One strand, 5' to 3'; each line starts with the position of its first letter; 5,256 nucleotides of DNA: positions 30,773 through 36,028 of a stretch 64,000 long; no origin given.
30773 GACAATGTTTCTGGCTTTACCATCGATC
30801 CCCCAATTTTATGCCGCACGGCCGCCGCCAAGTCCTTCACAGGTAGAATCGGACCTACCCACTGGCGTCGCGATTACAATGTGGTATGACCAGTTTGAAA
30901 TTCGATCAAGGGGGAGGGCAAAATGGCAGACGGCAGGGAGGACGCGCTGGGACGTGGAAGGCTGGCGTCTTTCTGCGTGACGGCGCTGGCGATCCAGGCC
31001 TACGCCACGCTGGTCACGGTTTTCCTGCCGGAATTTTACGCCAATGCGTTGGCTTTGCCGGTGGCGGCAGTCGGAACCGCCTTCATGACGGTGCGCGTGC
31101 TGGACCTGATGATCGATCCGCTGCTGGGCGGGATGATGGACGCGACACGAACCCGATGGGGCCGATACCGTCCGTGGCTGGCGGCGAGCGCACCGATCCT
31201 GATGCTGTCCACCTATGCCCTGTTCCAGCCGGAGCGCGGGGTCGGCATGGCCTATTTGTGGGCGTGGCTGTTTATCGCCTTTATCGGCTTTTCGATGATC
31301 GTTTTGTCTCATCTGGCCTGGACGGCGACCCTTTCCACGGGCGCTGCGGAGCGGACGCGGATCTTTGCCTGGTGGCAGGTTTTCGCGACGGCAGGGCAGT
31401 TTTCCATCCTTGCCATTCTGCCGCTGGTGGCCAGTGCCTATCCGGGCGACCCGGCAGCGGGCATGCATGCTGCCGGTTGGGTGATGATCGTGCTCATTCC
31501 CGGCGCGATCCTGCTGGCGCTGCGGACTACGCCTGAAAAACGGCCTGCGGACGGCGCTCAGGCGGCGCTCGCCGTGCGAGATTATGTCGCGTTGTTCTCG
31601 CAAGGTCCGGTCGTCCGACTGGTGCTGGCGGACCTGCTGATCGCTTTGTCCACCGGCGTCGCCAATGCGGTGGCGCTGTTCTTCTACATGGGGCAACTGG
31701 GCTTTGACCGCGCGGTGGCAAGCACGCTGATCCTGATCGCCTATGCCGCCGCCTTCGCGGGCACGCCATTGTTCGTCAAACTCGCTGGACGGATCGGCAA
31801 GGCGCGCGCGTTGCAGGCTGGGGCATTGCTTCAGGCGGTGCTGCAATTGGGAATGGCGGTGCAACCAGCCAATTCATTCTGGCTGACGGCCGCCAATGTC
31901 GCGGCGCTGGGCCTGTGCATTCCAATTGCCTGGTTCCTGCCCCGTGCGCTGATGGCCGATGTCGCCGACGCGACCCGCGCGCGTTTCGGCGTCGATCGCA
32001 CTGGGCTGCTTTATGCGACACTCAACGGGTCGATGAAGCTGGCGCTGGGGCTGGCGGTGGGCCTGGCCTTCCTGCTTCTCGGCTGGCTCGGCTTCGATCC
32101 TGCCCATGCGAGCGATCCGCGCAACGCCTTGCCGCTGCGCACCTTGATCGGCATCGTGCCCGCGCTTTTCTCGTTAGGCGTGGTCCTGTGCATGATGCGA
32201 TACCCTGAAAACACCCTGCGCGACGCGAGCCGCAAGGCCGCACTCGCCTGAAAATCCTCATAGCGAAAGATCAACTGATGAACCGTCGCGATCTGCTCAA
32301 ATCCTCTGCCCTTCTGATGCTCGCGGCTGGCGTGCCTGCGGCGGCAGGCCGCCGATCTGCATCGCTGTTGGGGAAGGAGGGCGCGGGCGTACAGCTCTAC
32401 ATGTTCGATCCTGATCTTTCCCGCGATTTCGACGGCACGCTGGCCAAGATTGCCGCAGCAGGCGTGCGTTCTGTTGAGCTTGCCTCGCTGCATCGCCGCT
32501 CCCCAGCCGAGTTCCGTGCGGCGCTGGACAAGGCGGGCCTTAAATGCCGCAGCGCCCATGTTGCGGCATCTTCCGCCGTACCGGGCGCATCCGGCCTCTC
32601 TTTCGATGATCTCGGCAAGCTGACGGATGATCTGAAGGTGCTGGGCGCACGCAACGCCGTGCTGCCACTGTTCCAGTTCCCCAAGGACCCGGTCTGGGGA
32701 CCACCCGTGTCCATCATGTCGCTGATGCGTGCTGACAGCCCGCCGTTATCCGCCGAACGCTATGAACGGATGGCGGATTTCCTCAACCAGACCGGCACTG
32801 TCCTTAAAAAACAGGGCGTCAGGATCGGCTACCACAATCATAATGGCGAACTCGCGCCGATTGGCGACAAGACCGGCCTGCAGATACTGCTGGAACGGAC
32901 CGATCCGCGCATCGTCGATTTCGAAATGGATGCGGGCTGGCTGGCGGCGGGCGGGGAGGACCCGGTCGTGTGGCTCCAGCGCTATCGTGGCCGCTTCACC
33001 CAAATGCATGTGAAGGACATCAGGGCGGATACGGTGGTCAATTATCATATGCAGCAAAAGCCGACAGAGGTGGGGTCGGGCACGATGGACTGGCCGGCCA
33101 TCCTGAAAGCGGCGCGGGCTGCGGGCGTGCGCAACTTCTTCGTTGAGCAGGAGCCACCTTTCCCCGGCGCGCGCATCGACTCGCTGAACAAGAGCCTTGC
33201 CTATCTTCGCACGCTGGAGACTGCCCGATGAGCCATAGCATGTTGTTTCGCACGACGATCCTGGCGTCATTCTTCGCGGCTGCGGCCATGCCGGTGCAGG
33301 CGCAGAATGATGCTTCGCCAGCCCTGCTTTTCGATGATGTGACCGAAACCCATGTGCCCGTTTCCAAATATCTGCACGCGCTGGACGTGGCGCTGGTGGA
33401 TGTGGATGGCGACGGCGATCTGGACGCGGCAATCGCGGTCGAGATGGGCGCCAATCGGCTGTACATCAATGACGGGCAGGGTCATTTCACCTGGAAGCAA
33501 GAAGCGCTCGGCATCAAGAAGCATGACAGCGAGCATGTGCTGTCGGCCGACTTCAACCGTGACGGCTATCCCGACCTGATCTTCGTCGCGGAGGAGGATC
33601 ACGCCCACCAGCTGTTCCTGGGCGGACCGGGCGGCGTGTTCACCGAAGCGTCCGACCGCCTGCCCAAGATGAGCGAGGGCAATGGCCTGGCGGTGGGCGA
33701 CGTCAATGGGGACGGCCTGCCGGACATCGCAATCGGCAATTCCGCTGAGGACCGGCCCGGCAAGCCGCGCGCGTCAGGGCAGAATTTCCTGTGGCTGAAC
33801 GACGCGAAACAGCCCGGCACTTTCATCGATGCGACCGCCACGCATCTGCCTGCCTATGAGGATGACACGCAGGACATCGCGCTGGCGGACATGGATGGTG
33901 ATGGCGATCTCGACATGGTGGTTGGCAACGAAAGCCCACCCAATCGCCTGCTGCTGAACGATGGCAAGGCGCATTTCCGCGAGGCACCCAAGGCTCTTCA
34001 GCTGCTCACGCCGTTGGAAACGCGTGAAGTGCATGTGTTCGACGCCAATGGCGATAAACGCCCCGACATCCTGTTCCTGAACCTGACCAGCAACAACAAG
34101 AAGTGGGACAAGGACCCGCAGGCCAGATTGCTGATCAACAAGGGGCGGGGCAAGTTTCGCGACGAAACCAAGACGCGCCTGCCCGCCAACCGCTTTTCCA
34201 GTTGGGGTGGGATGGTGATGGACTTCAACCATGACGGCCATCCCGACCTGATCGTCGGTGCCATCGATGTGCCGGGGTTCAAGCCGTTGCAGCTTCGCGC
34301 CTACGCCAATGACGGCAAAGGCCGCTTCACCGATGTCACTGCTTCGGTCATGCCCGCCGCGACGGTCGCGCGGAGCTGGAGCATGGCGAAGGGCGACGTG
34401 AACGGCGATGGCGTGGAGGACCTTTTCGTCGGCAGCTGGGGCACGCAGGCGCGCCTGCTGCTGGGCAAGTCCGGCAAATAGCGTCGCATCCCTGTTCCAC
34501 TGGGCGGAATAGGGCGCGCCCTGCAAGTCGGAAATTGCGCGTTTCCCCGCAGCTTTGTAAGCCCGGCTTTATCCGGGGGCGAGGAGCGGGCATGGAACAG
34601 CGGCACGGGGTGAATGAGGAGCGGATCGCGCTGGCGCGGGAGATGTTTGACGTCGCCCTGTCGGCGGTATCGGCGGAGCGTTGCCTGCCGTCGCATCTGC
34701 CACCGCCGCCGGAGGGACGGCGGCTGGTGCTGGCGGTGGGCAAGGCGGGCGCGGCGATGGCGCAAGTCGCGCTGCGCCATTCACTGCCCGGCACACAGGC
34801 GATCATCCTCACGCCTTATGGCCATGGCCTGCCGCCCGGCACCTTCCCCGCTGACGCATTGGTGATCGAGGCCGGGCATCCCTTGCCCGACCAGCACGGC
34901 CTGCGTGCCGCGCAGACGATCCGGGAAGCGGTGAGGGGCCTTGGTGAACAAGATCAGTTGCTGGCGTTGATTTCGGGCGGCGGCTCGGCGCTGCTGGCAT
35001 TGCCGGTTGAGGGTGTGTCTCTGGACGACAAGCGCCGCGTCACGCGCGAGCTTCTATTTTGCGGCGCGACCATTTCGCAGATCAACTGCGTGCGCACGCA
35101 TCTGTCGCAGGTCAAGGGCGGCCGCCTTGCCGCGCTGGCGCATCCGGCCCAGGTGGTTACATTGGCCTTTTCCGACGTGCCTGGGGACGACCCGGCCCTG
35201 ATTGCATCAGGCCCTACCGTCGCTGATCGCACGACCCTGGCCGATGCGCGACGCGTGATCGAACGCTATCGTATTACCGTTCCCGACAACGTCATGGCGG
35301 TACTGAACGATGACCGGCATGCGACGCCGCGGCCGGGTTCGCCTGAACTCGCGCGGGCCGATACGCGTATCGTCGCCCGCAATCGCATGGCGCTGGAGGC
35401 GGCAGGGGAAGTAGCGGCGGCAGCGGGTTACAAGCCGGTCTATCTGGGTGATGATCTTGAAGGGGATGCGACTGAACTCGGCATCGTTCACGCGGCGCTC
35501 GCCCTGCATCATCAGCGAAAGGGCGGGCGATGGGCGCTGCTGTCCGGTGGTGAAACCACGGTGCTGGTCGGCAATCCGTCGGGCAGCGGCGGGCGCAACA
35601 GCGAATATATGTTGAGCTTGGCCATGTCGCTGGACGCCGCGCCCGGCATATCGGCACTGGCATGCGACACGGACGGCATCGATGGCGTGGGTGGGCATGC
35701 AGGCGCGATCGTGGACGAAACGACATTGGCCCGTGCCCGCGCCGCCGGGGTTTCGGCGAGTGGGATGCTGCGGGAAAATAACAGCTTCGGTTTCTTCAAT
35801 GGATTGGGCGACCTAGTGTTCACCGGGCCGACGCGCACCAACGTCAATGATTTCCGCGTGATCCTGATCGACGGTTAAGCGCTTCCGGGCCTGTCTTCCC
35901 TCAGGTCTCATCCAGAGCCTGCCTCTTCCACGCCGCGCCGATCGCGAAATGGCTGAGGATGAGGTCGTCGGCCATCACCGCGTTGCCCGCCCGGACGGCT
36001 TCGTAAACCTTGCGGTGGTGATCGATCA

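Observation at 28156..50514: Candidate undescribed glycoside-utilisation system feeding a glycerate pathway that lacks Gcl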

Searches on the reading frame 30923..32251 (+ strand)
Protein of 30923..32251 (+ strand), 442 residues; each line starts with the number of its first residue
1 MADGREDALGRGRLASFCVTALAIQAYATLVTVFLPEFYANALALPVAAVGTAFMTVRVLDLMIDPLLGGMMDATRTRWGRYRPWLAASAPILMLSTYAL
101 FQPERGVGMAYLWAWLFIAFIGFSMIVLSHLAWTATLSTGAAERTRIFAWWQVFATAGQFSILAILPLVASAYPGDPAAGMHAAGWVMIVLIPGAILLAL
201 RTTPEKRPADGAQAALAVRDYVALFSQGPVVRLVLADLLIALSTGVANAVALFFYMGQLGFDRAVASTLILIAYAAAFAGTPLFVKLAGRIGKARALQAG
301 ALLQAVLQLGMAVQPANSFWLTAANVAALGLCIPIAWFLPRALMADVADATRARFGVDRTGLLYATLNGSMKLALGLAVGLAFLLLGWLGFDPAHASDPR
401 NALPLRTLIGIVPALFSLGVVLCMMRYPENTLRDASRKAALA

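Call 3: search_protein_families(library=pfam, proteins=[window:30923-32251:+])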
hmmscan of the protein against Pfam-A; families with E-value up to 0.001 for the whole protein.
window:30923-32251:+ (442 aa): 2 families
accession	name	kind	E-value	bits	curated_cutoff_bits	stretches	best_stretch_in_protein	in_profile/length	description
PF13347.12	MFS_2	-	1.5e-63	215.2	27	1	17-428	2-424/427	MFS/sugar transport protein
PF07690.21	MFS_1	-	3.7e-12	46.3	33.4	2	20-351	4-326/347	Major Facilitator Superfamily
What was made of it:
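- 30923..32251 (+): GPH/MFS_2 glycoside-pentoside-hexuronide symporter. Pfam MFS_2 215 bits (call 3).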

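Call 6: search_protein_families(library=ncbifam, proteins=[window:30923-32251:+], max_evalue=0.00001)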
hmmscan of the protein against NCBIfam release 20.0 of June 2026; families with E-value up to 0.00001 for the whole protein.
window:30923-32251:+ (442 aa): 5 families
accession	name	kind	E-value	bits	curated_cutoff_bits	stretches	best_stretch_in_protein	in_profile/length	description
TIGR00792.1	gph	subfamily_domain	1.6e-45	155.6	231.35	1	16-426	3-418/437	glycoside-pentoside-hexuronide (GPH):cation symporter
NF007237.0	PRK09669.1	subfamily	3.6e-38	131.4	610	1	30-430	27-431/461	putative symporter YagG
NF007353.0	PRK09848.1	equivalog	1.5e-29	103.1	528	1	26-428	22-428/457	glucuronide transporter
NF007749.0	PRK10429.1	equivalog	1.8e-27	96.3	456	1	16-426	10-431/473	melibiose:sodium transporter MelB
NF008526.0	PRK11462.1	equivalog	2.2e-17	63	836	1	31-425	28-425/460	glycoside-pentoside-hexuronide family transporter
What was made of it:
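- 30923..32251 (+): TIGR00792 scores 156, below its cut-off (call 6).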

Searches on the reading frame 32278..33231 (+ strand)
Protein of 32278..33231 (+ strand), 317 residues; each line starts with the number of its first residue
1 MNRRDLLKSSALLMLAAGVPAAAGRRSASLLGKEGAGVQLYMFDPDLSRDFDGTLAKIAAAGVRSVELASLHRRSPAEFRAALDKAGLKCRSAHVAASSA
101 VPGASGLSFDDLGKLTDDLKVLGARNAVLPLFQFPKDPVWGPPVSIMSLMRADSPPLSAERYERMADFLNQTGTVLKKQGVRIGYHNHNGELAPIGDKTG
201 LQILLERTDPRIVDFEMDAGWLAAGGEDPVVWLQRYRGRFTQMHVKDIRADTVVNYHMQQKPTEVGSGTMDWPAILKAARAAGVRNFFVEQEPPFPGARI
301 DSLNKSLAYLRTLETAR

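Call 3: search_protein_families(library=pfam, proteins=[window:32278-33231:+])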
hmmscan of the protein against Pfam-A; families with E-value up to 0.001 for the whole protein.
window:32278-33231:+ (317 aa): 1 family
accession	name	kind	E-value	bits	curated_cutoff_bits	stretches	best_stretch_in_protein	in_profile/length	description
PF01261.30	AP_endonuc_2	-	1.2e-17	64.9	31.1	1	55-312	1-248/249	Xylose isomerase-like TIM barrel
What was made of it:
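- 32278..33231 (+): Tat-exported xylose-isomerase-like TIM-barrel protein, related to 3-keto-glycoside beta-eliminases. Pfam AP_endonuc_2 (call 3).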

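Call 6: search_protein_families(library=ncbifam, proteins=[window:32278-33231:+], max_evalue=0.00001)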
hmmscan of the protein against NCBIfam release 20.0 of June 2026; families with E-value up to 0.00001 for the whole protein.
window:32278-33231:+ (317 aa): 1 family
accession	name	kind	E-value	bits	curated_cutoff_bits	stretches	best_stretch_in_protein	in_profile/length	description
TIGR04379.1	myo_inos_iolE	equivalog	1.6e-23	83.7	290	1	51-261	25-225/290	myo-inosose-2 dehydratase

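Call 66: search_solved_structures(query=window:32278-33231:+, max_evalue=0.001)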
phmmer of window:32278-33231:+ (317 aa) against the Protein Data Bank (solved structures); distinct sequences matched with E-value up to 0.001: 8.
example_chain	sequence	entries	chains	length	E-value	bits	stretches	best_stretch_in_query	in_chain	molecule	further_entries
8bvk_A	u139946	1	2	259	1.7e-22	83.4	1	140-300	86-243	Xylose isomerase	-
8tct_A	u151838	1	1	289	1.1e-19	74.1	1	159-293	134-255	Sugar phosphate isomerase/epimerase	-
8tcd_B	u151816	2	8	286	1.4e-19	73.9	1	158-293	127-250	Sugar phosphate isomerase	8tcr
8tcs_D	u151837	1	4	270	1.6e-19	73.6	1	50-293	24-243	Xylose isomerase-like TIM barrel domain-containing protein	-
3obe_A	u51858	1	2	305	2.1e-18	69.9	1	20-312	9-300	Sugar phosphate isomerase/epimerase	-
3l23_A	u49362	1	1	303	3.1e-14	56.3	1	162-296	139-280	Sugar phosphate isomerase/epimerase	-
3cny_A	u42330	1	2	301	6.8e-08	35.4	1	152-250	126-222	Inositol catabolism protein IolE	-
3lmz_A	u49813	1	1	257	2.6e-06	30.2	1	176-284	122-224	Putative sugar isomerase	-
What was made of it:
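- On 3-keto-glycoside beta-elimination systems: An eliminase homologue is present (call 66).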

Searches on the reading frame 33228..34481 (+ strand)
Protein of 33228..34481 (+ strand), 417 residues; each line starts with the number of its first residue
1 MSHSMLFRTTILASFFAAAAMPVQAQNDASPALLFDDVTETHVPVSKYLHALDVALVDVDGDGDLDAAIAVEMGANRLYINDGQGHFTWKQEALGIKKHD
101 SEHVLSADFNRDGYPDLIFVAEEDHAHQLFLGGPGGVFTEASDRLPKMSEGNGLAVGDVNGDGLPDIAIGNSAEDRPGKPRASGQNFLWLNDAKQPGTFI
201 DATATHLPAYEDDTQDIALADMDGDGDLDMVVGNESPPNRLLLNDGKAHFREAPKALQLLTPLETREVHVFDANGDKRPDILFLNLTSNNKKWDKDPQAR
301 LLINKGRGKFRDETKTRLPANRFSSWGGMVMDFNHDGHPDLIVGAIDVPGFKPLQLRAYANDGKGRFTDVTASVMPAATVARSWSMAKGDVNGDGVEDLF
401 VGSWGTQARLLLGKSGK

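Call 3: search_protein_families(library=pfam, proteins=[window:33228-34481:+])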
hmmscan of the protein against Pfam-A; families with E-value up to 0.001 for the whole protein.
window:33228-34481:+ (417 aa): 2 families
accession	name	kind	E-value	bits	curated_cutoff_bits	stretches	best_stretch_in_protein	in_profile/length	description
PF13517.12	FG-GAP_3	-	4.8e-52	174.8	26.9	6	58-118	1-60/61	FG-GAP-like repeat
PF01839.29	FG-GAP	-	2.4e-30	104.3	22.1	3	151-178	2-27/37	FG-GAP repeat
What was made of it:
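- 33228..34481 (+): Secreted FG-GAP/VCBS repeat propeller; its start overlaps the TIM gene by 4 nt. Pfam FG-GAP_3 175 bits (call 3).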

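Call 6: search_protein_families(library=ncbifam, proteins=[window:33228-34481:+], max_evalue=0.00001)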
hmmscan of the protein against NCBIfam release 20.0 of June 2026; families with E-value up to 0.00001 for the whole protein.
window:33228-34481:+ (417 aa): 1 family
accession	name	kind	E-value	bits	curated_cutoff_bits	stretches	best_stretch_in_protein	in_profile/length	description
NF047539.1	XAC2610_fam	domain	1.8e-11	44.4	35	0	155-191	2-35/89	XAC2610-related protein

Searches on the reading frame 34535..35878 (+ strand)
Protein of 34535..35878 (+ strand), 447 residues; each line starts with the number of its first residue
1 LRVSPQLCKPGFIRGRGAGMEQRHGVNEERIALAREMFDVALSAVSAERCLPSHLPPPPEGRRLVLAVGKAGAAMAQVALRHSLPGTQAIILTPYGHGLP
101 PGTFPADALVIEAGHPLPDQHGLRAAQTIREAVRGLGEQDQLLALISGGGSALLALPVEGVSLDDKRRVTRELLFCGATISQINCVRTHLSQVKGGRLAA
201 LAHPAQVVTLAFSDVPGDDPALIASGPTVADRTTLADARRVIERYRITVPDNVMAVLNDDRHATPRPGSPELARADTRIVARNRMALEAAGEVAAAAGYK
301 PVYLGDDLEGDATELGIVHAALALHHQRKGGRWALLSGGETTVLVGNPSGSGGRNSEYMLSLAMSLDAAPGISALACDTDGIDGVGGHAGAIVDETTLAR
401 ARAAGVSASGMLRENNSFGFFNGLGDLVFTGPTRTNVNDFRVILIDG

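Call 3: search_protein_families(library=pfam, proteins=[window:34535-35878:+])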
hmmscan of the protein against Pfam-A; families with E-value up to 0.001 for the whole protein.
window:34535-35878:+ (447 aa): 2 families
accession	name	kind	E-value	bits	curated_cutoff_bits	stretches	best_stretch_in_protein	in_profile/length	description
PF13660.11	DUF4147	-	1.3e-76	257.6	23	1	34-257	2-233/234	Domain of unknown function (DUF4147)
PF05161.18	MOFRL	-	5.7e-33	113.7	28.3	1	334-439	2-106/106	MOFRL family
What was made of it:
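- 34592..35878 (+): GK1, MOFRL-type glycerate 2-kinase. Pfam DUF4147+MOFRL (call 3).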

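Call 6: search_protein_families(library=ncbifam, proteins=[window:34535-35878:+], max_evalue=0.00001)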
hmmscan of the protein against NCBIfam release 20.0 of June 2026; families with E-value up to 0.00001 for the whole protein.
window:34535-35878:+ (447 aa): 2 families
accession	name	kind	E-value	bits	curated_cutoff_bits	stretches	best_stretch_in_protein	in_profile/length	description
NF041176.1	GlyK_Thmprot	equivalog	4.9e-64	217.1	550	1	62-443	36-394/397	glycerate 2-kinase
NF040791.1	gly_kin_Thpl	equivalog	1.3e-46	159.7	670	1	110-440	93-407/410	glycerate 2-kinase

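Call 98: search_solved_structures(query=window:34592-35878:+, max_evalue=1e-10)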
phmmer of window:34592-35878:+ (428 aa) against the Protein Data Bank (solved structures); distinct sequences matched with E-value up to 1e-10: 2.
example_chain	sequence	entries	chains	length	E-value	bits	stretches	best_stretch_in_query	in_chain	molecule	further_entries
2b8n_A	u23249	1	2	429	7.5e-68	232.8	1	13-425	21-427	glycerate kinase, putative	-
1x3l_A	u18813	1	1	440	5.2e-66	226.8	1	40-425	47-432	hypothetical protein PH0495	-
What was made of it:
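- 34592..35878 (+): E 7.5e-68 to PDB 2B8N (call 98).
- On Glyoxylate carboligase (glycerate) pathway, gcl-hyi-glxR-glxK: GK1 matches PDB 2B8N at E 7.5e-68 (call 98).
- Checked: | MOFRL glycerate kinase GK1 | 34592-35878 (+) | E 7.5e-68 to PDB 2B8N (call 98) |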
